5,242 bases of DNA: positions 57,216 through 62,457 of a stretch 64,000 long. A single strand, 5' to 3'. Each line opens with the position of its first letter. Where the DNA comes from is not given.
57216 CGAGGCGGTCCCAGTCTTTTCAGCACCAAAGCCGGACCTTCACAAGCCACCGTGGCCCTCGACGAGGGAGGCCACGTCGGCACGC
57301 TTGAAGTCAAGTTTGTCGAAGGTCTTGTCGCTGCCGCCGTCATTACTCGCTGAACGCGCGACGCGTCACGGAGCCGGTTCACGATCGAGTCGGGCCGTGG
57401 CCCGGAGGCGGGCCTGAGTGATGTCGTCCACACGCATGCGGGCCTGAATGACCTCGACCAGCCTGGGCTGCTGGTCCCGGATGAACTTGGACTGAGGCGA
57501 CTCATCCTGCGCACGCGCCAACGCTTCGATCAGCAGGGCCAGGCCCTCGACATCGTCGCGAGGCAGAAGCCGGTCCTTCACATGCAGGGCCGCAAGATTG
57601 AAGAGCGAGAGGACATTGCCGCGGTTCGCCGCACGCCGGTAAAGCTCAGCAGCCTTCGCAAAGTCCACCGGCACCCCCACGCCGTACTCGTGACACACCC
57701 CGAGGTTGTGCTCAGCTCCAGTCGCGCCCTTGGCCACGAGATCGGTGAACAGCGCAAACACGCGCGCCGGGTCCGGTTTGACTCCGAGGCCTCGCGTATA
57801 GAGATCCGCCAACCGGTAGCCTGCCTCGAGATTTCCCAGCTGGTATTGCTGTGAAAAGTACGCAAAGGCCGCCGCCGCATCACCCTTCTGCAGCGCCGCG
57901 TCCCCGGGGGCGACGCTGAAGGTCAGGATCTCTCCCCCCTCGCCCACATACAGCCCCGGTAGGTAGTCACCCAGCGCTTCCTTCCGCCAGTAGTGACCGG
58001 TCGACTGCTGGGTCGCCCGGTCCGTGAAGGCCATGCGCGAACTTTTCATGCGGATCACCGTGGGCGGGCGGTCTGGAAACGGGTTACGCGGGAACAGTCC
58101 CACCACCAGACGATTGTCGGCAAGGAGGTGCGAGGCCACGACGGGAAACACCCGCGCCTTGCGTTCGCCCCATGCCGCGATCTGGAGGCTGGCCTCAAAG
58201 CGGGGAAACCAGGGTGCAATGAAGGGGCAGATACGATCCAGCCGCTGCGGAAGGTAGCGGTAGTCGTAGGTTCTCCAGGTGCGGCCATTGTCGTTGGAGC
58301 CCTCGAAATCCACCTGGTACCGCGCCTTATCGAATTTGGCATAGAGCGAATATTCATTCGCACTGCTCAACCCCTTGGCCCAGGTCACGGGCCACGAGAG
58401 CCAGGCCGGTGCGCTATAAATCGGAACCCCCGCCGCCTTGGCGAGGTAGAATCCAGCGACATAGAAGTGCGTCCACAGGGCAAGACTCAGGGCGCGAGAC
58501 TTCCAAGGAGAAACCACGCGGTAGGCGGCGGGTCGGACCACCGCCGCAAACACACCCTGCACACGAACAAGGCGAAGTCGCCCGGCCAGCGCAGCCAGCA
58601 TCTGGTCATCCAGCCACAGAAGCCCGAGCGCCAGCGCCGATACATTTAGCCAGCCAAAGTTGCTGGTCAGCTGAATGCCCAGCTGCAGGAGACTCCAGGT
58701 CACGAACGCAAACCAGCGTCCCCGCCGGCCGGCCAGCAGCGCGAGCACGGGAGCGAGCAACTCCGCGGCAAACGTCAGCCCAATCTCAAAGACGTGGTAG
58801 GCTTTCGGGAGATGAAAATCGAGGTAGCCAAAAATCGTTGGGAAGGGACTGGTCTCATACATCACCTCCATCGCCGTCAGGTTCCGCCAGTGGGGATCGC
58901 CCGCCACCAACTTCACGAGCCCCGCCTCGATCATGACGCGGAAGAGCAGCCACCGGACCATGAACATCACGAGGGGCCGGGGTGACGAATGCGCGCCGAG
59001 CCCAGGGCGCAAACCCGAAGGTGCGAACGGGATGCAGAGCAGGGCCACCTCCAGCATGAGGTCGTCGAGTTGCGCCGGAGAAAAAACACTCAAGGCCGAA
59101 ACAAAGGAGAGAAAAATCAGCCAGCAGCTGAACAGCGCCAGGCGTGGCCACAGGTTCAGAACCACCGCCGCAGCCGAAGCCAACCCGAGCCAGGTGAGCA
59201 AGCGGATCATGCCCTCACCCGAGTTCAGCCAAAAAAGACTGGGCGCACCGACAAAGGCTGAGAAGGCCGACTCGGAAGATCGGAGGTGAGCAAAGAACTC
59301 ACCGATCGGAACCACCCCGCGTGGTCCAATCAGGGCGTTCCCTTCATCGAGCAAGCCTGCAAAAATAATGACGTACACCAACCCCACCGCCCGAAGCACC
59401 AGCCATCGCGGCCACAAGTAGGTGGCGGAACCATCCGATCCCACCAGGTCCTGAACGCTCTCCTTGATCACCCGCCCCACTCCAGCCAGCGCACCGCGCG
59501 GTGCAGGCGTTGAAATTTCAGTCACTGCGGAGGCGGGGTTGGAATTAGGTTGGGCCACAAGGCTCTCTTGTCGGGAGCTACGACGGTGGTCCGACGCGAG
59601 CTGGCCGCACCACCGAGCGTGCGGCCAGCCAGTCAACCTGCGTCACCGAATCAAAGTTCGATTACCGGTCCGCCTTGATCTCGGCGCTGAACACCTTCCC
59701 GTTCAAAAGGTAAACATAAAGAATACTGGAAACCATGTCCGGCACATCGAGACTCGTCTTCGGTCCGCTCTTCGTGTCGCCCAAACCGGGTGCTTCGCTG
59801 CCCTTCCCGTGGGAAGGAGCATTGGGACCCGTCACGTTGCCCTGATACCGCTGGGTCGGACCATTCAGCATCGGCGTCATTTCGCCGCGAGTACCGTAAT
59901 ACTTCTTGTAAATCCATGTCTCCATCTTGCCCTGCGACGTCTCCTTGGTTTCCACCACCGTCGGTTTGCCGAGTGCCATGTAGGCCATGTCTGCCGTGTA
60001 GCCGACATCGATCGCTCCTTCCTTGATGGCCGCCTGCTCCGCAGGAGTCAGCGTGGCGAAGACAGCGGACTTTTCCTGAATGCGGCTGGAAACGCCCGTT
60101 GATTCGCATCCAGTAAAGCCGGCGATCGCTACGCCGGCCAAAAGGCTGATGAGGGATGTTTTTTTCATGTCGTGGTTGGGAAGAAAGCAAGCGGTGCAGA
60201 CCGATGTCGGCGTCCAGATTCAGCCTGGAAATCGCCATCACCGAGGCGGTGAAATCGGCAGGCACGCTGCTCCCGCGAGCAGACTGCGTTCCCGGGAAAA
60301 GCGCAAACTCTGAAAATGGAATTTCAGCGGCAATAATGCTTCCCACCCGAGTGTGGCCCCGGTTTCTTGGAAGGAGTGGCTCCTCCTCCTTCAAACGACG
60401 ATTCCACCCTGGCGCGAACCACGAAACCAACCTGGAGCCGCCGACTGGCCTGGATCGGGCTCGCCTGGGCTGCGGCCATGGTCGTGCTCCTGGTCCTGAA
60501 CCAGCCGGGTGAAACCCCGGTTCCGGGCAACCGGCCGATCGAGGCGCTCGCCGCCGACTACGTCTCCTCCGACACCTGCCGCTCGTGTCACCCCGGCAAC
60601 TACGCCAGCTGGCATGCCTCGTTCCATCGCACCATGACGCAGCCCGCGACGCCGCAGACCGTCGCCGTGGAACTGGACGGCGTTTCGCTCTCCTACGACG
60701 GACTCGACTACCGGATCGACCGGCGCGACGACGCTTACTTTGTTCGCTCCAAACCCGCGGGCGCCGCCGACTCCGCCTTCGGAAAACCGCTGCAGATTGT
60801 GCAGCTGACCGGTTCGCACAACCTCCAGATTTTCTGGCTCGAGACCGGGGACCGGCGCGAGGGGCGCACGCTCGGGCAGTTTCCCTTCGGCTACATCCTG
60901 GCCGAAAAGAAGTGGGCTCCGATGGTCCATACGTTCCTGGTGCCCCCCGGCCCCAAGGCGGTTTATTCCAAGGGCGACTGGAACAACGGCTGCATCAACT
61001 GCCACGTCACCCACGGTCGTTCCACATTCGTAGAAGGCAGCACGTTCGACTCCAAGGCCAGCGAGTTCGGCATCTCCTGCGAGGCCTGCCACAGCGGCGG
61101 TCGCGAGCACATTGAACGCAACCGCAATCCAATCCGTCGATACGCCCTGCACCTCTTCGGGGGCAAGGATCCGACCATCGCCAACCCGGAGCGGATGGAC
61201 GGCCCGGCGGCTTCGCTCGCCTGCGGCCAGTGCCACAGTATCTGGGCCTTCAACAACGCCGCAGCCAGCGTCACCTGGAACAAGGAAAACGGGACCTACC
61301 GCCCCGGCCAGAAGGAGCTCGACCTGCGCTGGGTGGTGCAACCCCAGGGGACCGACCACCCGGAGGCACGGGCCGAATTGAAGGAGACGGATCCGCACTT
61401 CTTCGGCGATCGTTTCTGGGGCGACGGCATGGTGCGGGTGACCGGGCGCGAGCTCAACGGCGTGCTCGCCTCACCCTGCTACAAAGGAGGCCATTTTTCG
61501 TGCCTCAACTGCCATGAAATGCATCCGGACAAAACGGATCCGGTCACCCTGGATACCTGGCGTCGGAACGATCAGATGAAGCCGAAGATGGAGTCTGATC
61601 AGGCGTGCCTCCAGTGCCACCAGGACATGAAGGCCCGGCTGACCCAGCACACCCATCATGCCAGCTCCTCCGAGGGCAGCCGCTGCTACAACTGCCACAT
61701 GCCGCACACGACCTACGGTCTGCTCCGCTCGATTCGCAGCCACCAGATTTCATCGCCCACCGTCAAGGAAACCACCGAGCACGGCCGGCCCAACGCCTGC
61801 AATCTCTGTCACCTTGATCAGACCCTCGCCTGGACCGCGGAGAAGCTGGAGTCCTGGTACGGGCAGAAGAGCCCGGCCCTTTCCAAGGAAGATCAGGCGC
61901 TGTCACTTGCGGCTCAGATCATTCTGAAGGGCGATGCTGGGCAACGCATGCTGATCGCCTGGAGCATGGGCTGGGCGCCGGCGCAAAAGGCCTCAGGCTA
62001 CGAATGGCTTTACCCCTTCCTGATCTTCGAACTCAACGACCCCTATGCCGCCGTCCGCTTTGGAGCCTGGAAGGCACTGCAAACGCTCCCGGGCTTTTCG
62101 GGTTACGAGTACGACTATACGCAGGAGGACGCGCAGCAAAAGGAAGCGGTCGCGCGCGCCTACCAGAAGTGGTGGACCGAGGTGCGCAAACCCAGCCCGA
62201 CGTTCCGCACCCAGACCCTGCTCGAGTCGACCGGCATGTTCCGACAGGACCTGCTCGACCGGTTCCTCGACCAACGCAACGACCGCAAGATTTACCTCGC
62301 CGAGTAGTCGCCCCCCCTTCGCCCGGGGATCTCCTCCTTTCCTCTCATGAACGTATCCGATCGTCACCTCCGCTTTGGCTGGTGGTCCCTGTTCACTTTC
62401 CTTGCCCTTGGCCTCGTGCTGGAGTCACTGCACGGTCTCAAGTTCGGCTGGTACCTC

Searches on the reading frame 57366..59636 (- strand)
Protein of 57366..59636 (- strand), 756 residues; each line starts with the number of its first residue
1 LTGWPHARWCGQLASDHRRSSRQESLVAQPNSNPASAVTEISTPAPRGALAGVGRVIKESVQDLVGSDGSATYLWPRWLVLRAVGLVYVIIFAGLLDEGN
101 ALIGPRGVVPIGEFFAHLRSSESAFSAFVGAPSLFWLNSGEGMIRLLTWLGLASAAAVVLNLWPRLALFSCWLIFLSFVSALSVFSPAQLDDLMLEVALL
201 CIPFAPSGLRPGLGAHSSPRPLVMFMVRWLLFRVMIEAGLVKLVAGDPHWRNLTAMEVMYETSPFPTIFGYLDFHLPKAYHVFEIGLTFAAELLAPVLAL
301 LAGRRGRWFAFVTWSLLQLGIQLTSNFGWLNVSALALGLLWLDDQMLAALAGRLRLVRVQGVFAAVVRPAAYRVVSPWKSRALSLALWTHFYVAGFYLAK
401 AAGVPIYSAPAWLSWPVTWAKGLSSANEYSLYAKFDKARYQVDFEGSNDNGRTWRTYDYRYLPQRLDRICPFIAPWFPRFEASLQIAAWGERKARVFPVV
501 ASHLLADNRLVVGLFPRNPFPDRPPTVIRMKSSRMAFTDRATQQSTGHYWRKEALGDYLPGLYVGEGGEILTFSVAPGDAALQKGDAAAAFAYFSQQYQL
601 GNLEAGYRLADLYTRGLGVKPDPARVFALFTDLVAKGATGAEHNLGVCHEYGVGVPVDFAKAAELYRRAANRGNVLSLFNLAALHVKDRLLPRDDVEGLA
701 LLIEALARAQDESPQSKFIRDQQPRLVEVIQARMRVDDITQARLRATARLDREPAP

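Call 7: search_protein_families(library=pfam, proteins=[window:57366-59636:-], max_evalue=0.00001)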
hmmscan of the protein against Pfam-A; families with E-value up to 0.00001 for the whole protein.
window:57366-59636:- (756 aa): 3 families
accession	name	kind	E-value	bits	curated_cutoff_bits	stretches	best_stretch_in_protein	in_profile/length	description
PF06762.20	LMF1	-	3.1e-38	131.9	27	1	189-348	4-162/163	Lipase maturation factor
PF25179.1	LMF1_C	-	1.2e-24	87.4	34.2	1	426-560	2-139/139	Lipase maturation factor C-terminal domain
PF08238.18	Sel1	-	2e-13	50.8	30.7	1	641-674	3-36/36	Sel1 repeat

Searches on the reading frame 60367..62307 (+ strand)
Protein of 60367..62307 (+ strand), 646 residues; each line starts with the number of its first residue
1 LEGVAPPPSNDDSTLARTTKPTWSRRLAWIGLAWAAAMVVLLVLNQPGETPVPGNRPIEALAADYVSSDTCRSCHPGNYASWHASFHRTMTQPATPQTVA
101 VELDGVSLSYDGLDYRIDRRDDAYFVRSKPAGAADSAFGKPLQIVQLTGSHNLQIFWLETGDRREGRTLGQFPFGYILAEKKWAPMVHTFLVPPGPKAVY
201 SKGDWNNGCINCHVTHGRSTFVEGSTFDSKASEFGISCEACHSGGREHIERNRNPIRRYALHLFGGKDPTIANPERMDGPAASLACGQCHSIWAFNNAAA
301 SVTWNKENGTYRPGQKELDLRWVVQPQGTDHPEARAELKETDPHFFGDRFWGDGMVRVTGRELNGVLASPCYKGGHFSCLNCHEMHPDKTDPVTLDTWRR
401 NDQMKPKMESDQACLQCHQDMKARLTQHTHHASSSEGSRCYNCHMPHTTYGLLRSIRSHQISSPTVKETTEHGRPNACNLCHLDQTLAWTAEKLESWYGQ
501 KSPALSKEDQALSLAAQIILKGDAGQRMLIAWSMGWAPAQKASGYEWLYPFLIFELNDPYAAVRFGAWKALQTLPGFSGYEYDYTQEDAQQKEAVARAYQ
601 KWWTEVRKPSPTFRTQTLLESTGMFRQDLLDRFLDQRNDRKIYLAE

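Call 7: search_protein_families(library=pfam, proteins=[window:60367-62307:+], max_evalue=0.00001)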
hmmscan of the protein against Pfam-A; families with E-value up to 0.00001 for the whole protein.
window:60367-62307:+ (646 aa): 2 families
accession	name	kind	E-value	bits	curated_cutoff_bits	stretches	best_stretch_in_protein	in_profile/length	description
PF14522.11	Cytochrome_C7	-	7.9e-08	32.5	24.8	0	409-482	10-66/67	Cytochrome c7 and related cytochrome c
PF13435.11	Cytochrome_C554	-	1.3e-06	29.7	20.8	0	206-243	48-84/84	Cytochrome c554 and c-prime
